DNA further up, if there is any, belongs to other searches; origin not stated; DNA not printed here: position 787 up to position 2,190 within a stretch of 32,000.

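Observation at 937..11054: CMP-Kdo supply operon flanked by a mirrored, duplicated GT8 + HP-motif glycosyltransferase module and an O-antigen-ligase-like gene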

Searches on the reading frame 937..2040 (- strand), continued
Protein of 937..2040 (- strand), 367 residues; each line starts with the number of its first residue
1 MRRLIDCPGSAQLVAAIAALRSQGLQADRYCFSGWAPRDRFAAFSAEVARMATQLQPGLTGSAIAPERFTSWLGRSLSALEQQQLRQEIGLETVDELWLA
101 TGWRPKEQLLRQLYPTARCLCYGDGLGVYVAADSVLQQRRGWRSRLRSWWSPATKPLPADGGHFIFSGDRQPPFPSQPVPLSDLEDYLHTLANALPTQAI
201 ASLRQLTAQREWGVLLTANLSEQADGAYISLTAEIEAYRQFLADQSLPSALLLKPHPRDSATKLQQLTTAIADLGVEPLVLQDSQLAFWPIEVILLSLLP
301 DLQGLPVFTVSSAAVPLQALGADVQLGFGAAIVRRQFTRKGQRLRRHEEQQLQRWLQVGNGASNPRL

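Call 63: search_protein_families(library=pfam, proteins=[L020:3-758:+, L020:832-1629:+, L020:1747-2727:+, L020:2776-3684:+, L020:3687-5039:+, L020:5072-5737:+, L020:11698-12567:+, L020:12624-13550:+, L020:13553-14773:+], max_evalue=0.001)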
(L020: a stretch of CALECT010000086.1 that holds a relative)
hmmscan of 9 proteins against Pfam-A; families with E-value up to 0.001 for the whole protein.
L020:3-758:+ (251 aa): 4 families
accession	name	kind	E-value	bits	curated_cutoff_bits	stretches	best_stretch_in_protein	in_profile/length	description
PF10609.15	ParA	-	1.5e-09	38.1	27.1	1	64-234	5-173/246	NUBPL iron-transfer P-loop NTPase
PF13614.12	AAA_31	-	1.7e-08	35.1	27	0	164-226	106-167/177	AAA domain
PF01656.29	CbiA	-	2.3e-08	34.5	25.4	1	66-238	2-85/125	CobQ/CobB/MinD/ParA nucleotide binding domain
PF09140.17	MipZ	-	2.6e-05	24.1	20.7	1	64-185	2-109/262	ATPase MipZ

L020:832-1629:+ (265 aa): 1 family
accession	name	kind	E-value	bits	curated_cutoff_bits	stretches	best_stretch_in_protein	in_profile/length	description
PF02397.22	Bac_transf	-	1.4e-10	41.5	27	1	128-246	1-135/179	Bacterial sugar transferase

L020:1747-2727:+ (326 aa): 6 families
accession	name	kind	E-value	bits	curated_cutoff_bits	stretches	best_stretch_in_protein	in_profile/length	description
PF01370.27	Epimerase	-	2e-53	181.7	20.9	1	15-246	1-240/240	NAD dependent epimerase/dehydratase family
PF16363.11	GDP_Man_Dehyd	-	2.2e-20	73.8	27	1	16-265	1-267/332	GDP-mannose 4,6 dehydratase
PF01073.25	3Beta_HSD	-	7.1e-09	35.5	22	1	16-181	1-187/280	3-beta hydroxysteroid dehydrogenase/isomerase family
PF02719.21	Polysacc_synt_2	-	2.8e-07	30.4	20.2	1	50-116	61-128/293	Polysaccharide biosynthesis protein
PF13460.12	NAD_binding_10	-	2.4e-06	28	27.2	1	19-122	1-104/184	NAD(P)H-binding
PF04321.23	RmlD_sub_bind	-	2.9e-05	23.7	27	1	14-74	2-61/287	RmlD substrate binding domain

L020:2776-3684:+ (302 aa): 1 family
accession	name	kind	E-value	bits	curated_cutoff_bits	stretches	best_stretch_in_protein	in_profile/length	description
PF01061.29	ABC2_membrane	-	3.3e-11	43.6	26.9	1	56-253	4-203/211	ABC-2 type transporter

L020:3687-5039:+ (450 aa): 3 families
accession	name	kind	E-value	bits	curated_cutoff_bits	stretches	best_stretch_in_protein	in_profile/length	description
PF00005.33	ABC_tran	-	9.3e-24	85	25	1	75-206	1-135/137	ABC transporter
PF13304.12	AAA_21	-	2e-06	28.6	27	0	89-108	3-22/304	AAA domain, putative AbiEii toxin, Type IV TA system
PF14524.12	Wzt_C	-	8.5e-06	26.3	30.4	1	303-421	8-131/143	Wzt C-terminal domain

L020:5072-5737:+ (221 aa): 4 families
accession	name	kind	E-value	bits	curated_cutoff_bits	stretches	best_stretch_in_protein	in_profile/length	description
PF00132.30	Hexapep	-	6.8e-19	67.1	27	1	157-192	1-36/36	Bacterial transferase hexapeptide (six repeats)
PF25084.1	LbH_EIF2B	-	1.7e-05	25.2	54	0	121-189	40-104/105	EIF2B subunit epsilon LbH domain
PF21711.3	DCTN5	-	3e-05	24.2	40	1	39-137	38-137/182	Dynactin subunit 5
PF14602.12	Hexapep_2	-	3e-05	24.1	27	1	158-192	2-34/34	Hexapeptide repeat of succinyl-transferase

L020:11698-12567:+ (289 aa): 4 families
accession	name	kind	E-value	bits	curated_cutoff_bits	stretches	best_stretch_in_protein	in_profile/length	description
PF08241.18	Methyltransf_11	-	3.6e-10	40.8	21.2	1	26-78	44-93/95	Methyltransferase domain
PF13649.12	Methyltransf_25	-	4e-07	31.1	27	1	27-76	49-97/97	Methyltransferase domain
PF13847.12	Methyltransf_31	-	4.2e-05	23.7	27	1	29-104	59-132/145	Methyltransferase domain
PF05148.21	Methyltransf_8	-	0.00078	19.8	27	0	17-81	97-157/219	Hypothetical methyltransferase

L020:12624-13550:+ (308 aa): 3 families
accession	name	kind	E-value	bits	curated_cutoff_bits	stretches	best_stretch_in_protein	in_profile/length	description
PF00535.33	Glycos_transf_2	-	2.1e-23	83.6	23.3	1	17-121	1-108/168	Glycosyl transferase family 2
PF10111.15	Glyco_tranf_2_2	-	3.6e-06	27.1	27.3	1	25-117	11-107/276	Glycosyltransferase like family 2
PF13641.12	Glyco_tranf_2_3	-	0.00039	20.9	27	1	14-128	1-121/230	Glycosyltransferase like family 2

L020:13553-14773:+ (406 aa): 5 families
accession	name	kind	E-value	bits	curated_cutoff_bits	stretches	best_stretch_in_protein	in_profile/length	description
PF00534.26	Glycos_transf_1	-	3.1e-23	82.6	26.4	1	222-380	6-170/172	Glycosyl transferases group 1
PF13692.12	Glyco_trans_1_4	-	2.3e-21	77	27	1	233-368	4-142/142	Glycosyl transferases group 1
PF13439.12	Glyco_transf_4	-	1.6e-11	45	28.5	1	15-211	2-169/170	Glycosyltransferase Family 4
PF20706.3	GT4-conflict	-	0.00011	21.8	26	0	188-344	158-323/385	Family 4 Glycosyltransferase in conflict systems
PF13524.12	Glyco_trans_1_2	-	0.00018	21.9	25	1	300-395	44-141/144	Glycosyl transferase-like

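Call 64: search_protein_families(library=pfam, proteins=[L012:643-1698:+, L012:1711-2706:+, L012:5595-7184:+, L012:7244-8215:+, L012:11275-12426:+, L012:12503-13351:+, L012:13314-14438:+, L012:14457-15731:-, L012:16047-17351:-, L012:17438-18607:-], max_evalue=0.001)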
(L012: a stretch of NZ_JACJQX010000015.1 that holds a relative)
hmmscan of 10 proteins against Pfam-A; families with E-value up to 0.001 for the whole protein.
L012:643-1698:+ (351 aa): 6 families
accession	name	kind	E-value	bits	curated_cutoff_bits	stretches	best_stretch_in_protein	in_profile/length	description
PF13489.12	Methyltransf_23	-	1.9e-23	83.5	27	1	131-285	8-161/164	Methyltransferase domain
PF08241.18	Methyltransf_11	-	6.2e-15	56.1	21.2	1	150-239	1-94/95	Methyltransferase domain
PF08242.18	Methyltransf_12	-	2.5e-13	51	30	1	150-238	1-98/98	Methyltransferase domain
PF13847.12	Methyltransf_31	-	2.5e-10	40.6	27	1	144-244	2-113/145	Methyltransferase domain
PF13649.12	Methyltransf_25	-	1.7e-09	38.6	27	1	150-235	2-96/97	Methyltransferase domain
PF07021.18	MetW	-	1.3e-05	25.4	21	1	143-230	11-100/193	Methionine biosynthesis protein MetW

L012:1711-2706:+ (331 aa): 0 families

L012:5595-7184:+ (529 aa): 1 family
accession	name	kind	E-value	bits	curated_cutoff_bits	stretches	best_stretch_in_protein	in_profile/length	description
PF13524.12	Glyco_trans_1_2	-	1.7e-22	80.4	25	1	183-302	1-136/144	Glycosyl transferase-like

L012:7244-8215:+ (323 aa): 2 families
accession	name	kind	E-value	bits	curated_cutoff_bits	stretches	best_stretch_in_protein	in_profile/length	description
PF01501.26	Glyco_transf_8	-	1.5e-51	175.8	24.3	1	11-265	2-251/253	Glycosyl transferase family 8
PF18404.7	Glyco_transf_24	-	8.7e-07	29.1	25.7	1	80-209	71-203/268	Glucosyltransferase 24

L012:11275-12426:+ (383 aa): 0 families

L012:12503-13351:+ (282 aa): 3 families
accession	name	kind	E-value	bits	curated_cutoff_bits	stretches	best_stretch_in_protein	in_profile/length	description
PF00535.33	Glycos_transf_2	-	2.1e-25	90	23.3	1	4-119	1-119/168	Glycosyl transferase family 2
PF10111.15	Glyco_tranf_2_2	-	1.5e-09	38.2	27.3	1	4-197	1-220/276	Glycosyltransferase like family 2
PF13641.12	Glyco_tranf_2_3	-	0.00048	20.6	27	0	3-109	3-115/230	Glycosyltransferase like family 2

L012:13314-14438:+ (374 aa): 2 families
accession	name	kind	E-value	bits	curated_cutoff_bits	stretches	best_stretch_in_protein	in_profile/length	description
PF13692.12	Glyco_trans_1_4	-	2.3e-21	77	27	1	240-370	2-137/142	Glycosyl transferases group 1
PF00534.26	Glycos_transf_1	-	2.2e-06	27.8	26.4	1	263-345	35-125/172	Glycosyl transferases group 1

L012:14457-15731:- (424 aa): 19 families
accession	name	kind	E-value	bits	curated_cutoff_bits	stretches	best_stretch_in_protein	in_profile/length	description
PF00515.34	TPR_1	-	2.1e-58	192.3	27.8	5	145-177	2-34/34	Tetratricopeptide repeat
PF07719.23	TPR_2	-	1.4e-49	162.5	27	3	146-176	3-33/34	Tetratricopeptide repeat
PF13414.12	TPR_11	-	2.7e-41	139.4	26.8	3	157-191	7-41/42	TPR repeat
PF13181.12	TPR_8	-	2.6e-38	127.3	25.7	1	145-176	2-33/34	Tetratricopeptide repeat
PF13431.12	TPR_17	-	1.2e-37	125.4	24.4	2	167-198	2-33/34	Tetratricopeptide repeat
PF13432.12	TPR_16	-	3.4e-32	110.9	32.7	4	116-176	3-63/65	Tetratricopeptide repeat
PF13371.12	TPR_9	-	1.1e-30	105.9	35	3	121-180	6-65/73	Tetratricopeptide repeat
PF13428.12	TPR_14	-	9.6e-23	78.8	23.5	1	217-257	2-42/44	Tetratricopeptide repeat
PF14559.12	TPR_19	-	1e-12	48.6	25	0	298-352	5-59/68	Tetratricopeptide repeat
PF13174.12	TPR_6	-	1.4e-11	44.7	26.3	0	180-207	2-29/33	Tetratricopeptide repeat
PF13424.12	TPR_12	-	1.9e-11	44.4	30.1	0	217-281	4-76/77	Tetratricopeptide repeat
PF17874.7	TPR_MalT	-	6.9e-09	35.9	45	1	179-282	41-154/336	MalT-like TPR region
PF12569.14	NatA_aux_su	-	5.5e-08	32.6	33.3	1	102-195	184-275/515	N-terminal acetyltransferase A, auxiliary subunit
PF25062.1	ARM_TT21_N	-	1.4e-07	31.9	40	1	44-161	103-219/222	Tetratricopeptide repeat protein 21 N-terminal ARM repeat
PF25575.1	TPR_BSK1_C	-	2.6e-07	31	42.2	0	309-391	33-116/118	Serine/threonine-protein kinase BSK1-like, TPR repeats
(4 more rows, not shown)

L012:16047-17351:- (434 aa): 3 families
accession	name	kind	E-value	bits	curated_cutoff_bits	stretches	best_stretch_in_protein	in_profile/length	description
PF00534.26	Glycos_transf_1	-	1.9e-19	70.3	26.4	1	214-374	5-164/172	Glycosyl transferases group 1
PF13692.12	Glyco_trans_1_4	-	9.3e-19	68.5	27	1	225-368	2-142/142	Glycosyl transferases group 1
PF13524.12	Glyco_trans_1_2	-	2e-08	34.7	25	1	242-397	5-144/144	Glycosyl transferase-like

L012:17438-18607:- (389 aa): 2 families
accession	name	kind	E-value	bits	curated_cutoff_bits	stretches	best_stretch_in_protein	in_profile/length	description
PF00534.26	Glycos_transf_1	-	9.7e-08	32.2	26.4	1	195-352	18-168/172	Glycosyl transferases group 1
PF13692.12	Glyco_trans_1_4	-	3.3e-07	31.1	27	1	194-339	3-139/142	Glycosyl transferases group 1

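Call 79: search_protein_families(library=pfam, proteins=[L010:5451-6359:+, L010:6392-7519:+, L010:7649-8518:+, L010:11213-11836:+, L010:11818-12879:+, L010:12959-13915:+, L010:13971-15269:+, L010:15235-16482:+, L010:16523-17251:+, L010:17522-18262:+], max_evalue=0.001)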
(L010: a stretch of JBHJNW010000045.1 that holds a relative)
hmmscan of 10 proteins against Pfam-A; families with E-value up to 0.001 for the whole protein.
L010:5451-6359:+ (302 aa): 2 families
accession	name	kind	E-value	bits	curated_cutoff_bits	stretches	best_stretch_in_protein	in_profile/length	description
PF13469.12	Sulfotransfer_3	-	2e-17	64.6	27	1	14-246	1-212/216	Sulfotransferase family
PF00685.33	Sulfotransfer_1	-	2.6e-07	30.8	22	1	14-258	3-193/255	Sulfotransferase domain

L010:6392-7519:+ (375 aa): 1 family
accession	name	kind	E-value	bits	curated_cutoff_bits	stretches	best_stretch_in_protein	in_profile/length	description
PF00331.26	Glyco_hydro_10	-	4.7e-41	141.5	22.1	1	90-368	49-309/311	Glycosyl hydrolase family 10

L010:7649-8518:+ (289 aa): 2 families
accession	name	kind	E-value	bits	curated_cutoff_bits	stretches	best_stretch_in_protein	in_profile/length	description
PF00685.33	Sulfotransfer_1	-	5.6e-08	32.9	22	1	5-278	6-255/255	Sulfotransferase domain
PF13469.12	Sulfotransfer_3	-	5.2e-07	30.6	27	1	143-227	126-215/216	Sulfotransferase family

L010:11213-11836:+ (207 aa): 2 families
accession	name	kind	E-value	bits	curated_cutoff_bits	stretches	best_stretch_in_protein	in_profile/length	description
PF00132.30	Hexapep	-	8.9e-15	54.1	27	1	138-173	1-36/36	Bacterial transferase hexapeptide (six repeats)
PF14602.12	Hexapep_2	-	1.8e-07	31.2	27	1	139-173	2-34/34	Hexapeptide repeat of succinyl-transferase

L010:11818-12879:+ (353 aa): 1 family
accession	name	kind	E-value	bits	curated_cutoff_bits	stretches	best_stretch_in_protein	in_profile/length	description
PF05686.18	Glyco_transf_90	-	2e-24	86.7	24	1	155-338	139-306/396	Glycosyl transferase family 90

L010:12959-13915:+ (318 aa): 1 family
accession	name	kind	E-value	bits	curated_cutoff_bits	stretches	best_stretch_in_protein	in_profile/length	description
PF05721.19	PhyH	-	4.4e-34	119.1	22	1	20-245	1-212/213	Phytanoyl-CoA dioxygenase (PhyH)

L010:13971-15269:+ (432 aa): 1 family
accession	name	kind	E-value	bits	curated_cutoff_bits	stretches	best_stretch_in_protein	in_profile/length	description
PF04932.20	Wzy_C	-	5.9e-11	42.8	31.7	1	190-339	3-147/149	O-Antigen ligase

L010:15235-16482:+ (415 aa): 5 families
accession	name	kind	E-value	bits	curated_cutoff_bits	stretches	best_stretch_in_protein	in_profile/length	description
PF00534.26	Glycos_transf_1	-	2.5e-29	102.4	26.4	1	248-390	24-171/172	Glycosyl transferases group 1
PF13692.12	Glyco_trans_1_4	-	7.7e-28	98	27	1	238-377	4-142/142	Glycosyl transferases group 1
PF13439.12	Glyco_transf_4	-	2.1e-11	44.6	28.5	1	13-217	2-170/170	Glycosyltransferase Family 4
PF13524.12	Glyco_trans_1_2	-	2.7e-09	37.6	25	1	271-402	13-139/144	Glycosyl transferase-like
PF20706.3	GT4-conflict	-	1.1e-08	35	26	1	234-402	196-382/385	Family 4 Glycosyltransferase in conflict systems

L010:16523-17251:+ (242 aa): 2 families
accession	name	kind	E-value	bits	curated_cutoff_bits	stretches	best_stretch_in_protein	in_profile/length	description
PF00685.33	Sulfotransfer_1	-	7.1e-16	58.8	22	1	43-239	2-172/255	Sulfotransferase domain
PF13469.12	Sulfotransfer_3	-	1.5e-08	35.7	27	0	43-94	1-50/216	Sulfotransferase family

L010:17522-18262:+ (246 aa): 3 families
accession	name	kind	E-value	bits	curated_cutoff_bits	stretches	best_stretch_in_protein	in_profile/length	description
PF04488.21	Gly_transf_sug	-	1.1e-15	58.5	23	1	22-96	5-87/93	Glycosyltransferase sugar-binding region containing DXD motif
PF05704.18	Caps_synth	-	1.1e-11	45.1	24.5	1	5-102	48-150/278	Capsular polysaccharide synthesis protein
PF12919.13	TcdA_TcdB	-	1e-10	41.9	23.6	1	53-86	161-194/382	TcdA/TcdB catalytic glycosyltransferase domain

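Call 80: search_protein_families(library=pfam, proteins=[L017:1662-3293:+, L017:3306-4265:+, L017:4262-5824:+, L017:5852-7063:+, L017:7473-8456:+, L017:11521-12399:+, L017:12396-13298:+, L017:13265-14530:+, L017:14873-15691:+, L017:15631-16836:+], max_evalue=0.001)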
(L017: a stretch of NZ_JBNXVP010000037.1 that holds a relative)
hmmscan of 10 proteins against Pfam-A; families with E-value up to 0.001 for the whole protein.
L017:1662-3293:+ (543 aa): 1 family
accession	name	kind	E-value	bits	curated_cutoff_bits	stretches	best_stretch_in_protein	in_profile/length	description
PF13524.12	Glyco_trans_1_2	-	4.6e-20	72.5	25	1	202-291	39-129/144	Glycosyl transferase-like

L017:3306-4265:+ (319 aa): 4 families
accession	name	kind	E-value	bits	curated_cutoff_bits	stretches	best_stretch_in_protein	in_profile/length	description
PF00535.33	Glycos_transf_2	-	5.8e-30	104.9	23.3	1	4-177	1-168/168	Glycosyl transferase family 2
PF13641.12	Glyco_tranf_2_3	-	2.3e-09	38.1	27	1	3-176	3-174/230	Glycosyltransferase like family 2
PF10111.15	Glyco_tranf_2_2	-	2.6e-07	30.8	27.3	1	9-108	8-108/276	Glycosyltransferase like family 2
PF13704.12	Glyco_tranf_2_4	-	8.5e-05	23.4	27.5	1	26-94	15-84/98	Glycosyl transferase family 2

L017:4262-5824:+ (520 aa): 1 family
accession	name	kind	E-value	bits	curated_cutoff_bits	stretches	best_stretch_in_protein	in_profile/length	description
PF13231.12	PMT_2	-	5.4e-16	59.6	26.1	1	101-261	3-159/160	Dolichyl-phosphate-mannose-protein mannosyltransferase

L017:5852-7063:+ (403 aa): 0 families

L017:7473-8456:+ (327 aa): 1 family
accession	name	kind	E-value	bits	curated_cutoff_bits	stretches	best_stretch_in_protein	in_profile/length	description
PF01757.29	Acyl_transf_3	-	2e-17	63.7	31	1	8-304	6-318/326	Acyltransferase domain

L017:11521-12399:+ (292 aa): 3 families
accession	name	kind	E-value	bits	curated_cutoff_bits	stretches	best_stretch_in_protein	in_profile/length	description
PF00535.33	Glycos_transf_2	-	5e-26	92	23.3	1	8-103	1-99/168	Glycosyl transferase family 2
PF13641.12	Glyco_tranf_2_3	-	1e-08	35.9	27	1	5-107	1-111/230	Glycosyltransferase like family 2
PF10111.15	Glyco_tranf_2_2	-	1.7e-08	34.8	27.3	1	8-96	1-95/276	Glycosyltransferase like family 2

L017:12396-13298:+ (300 aa): 3 families
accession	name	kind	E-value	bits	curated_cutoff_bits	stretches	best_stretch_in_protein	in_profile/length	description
PF00535.33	Glycos_transf_2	-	6.1e-22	78.8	23.3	1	13-98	1-89/168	Glycosyl transferase family 2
PF10111.15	Glyco_tranf_2_2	-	8e-06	26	27.3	1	20-113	10-107/276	Glycosyltransferase like family 2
PF13641.12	Glyco_tranf_2_3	-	3.6e-05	24.3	27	1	10-123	1-121/230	Glycosyltransferase like family 2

L017:13265-14530:+ (421 aa): 4 families
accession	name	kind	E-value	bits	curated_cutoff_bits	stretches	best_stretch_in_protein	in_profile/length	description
PF13692.12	Glyco_trans_1_4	-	1.6e-24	87.2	27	1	246-383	3-142/142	Glycosyl transferases group 1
PF00534.26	Glycos_transf_1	-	2e-23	83.3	26.4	1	257-391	26-166/172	Glycosyl transferases group 1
PF13439.12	Glyco_transf_4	-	6.1e-10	39.8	28.5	1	28-224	2-169/170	Glycosyltransferase Family 4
PF13524.12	Glyco_trans_1_2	-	0.00011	22.6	25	1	282-404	17-135/144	Glycosyl transferase-like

L017:14873-15691:+ (272 aa): 3 families
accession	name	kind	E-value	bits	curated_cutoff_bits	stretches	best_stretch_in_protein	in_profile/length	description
PF00535.33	Glycos_transf_2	-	2.2e-25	90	23.3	1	3-109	1-108/168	Glycosyl transferase family 2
PF10111.15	Glyco_tranf_2_2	-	7.9e-10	39.1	27.3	1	3-107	1-109/276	Glycosyltransferase like family 2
PF13641.12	Glyco_tranf_2_3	-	0.00017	22.1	27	1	3-109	4-116/230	Glycosyltransferase like family 2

L017:15631-16836:+ (401 aa): 4 families
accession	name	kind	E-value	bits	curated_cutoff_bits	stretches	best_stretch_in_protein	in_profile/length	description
PF13692.12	Glyco_trans_1_4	-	2.2e-16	60.8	27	1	227-363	3-141/142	Glycosyl transferases group 1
PF00534.26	Glycos_transf_1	-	1.1e-14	54.8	26.4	1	227-373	17-167/172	Glycosyl transferases group 1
PF13439.12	Glyco_transf_4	-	2.4e-08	34.6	28.5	1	44-204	11-167/170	Glycosyltransferase Family 4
PF20706.3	GT4-conflict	-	2.4e-07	30.5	26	1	224-391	196-384/385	Family 4 Glycosyltransferase in conflict systems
